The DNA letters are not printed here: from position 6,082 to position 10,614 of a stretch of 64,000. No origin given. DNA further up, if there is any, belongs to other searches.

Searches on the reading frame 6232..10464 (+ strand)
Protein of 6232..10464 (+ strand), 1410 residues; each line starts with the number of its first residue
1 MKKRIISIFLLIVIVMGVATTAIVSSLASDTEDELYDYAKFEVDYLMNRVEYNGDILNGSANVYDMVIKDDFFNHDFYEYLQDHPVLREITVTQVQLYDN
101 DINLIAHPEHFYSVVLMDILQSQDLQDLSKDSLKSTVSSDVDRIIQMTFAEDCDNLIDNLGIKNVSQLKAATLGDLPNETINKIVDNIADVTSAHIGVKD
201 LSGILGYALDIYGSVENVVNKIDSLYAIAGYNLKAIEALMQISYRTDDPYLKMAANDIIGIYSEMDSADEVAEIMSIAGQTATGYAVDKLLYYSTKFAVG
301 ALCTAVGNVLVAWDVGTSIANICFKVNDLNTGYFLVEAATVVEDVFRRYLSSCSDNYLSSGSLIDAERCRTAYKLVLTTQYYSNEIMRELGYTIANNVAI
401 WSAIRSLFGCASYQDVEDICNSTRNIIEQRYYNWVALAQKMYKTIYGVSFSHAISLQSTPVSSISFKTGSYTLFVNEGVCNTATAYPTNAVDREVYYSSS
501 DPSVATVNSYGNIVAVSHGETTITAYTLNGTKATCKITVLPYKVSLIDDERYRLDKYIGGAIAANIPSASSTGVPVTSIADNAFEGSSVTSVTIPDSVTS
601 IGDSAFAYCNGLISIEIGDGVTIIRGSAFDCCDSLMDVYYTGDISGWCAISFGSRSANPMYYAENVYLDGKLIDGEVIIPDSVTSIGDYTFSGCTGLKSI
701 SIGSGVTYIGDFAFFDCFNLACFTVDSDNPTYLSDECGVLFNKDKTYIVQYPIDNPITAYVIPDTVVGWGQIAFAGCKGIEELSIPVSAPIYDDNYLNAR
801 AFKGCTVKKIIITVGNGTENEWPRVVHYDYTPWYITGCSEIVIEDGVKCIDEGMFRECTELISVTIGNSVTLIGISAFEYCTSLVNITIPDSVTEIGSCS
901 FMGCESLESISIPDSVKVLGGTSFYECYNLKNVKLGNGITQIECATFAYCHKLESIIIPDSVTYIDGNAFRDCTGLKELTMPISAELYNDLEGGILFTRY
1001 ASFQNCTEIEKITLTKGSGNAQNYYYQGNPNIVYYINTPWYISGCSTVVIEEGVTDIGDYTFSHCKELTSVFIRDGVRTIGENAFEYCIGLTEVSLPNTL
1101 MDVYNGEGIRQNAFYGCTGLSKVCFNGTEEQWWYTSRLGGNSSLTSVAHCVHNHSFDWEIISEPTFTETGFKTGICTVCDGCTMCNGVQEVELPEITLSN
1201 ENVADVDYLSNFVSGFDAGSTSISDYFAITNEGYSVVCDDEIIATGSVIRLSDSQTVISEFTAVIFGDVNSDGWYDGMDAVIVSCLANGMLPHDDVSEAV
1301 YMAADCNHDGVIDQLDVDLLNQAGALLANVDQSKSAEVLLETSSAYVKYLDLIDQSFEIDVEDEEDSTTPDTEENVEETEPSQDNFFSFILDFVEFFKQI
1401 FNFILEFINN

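Call 9: search_protein_families(library=pfam, max_evalue=0.001, proteins=[window:6232-10464:+])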
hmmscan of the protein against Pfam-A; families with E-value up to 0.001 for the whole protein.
window:6232-10464:+ (1410 aa): 4 families
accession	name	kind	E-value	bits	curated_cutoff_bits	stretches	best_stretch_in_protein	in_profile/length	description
PF13306.12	LRR_5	-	8.9e-87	287.9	27.7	5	837-943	12-116/127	BspA type Leucine rich repeat region (6 copies)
PF02368.24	Big_2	-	2.2e-10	40.8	22.8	1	461-535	2-77/79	Bacterial Ig-like domain (group 2)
PF13855.12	LRR_8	-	2.5e-06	27.6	27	0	936-981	10-56/61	Leucine rich repeat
PF00404.24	Dockerin_1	-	1.1e-05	26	22.9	1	1267-1322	2-54/57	Dockerin type I domain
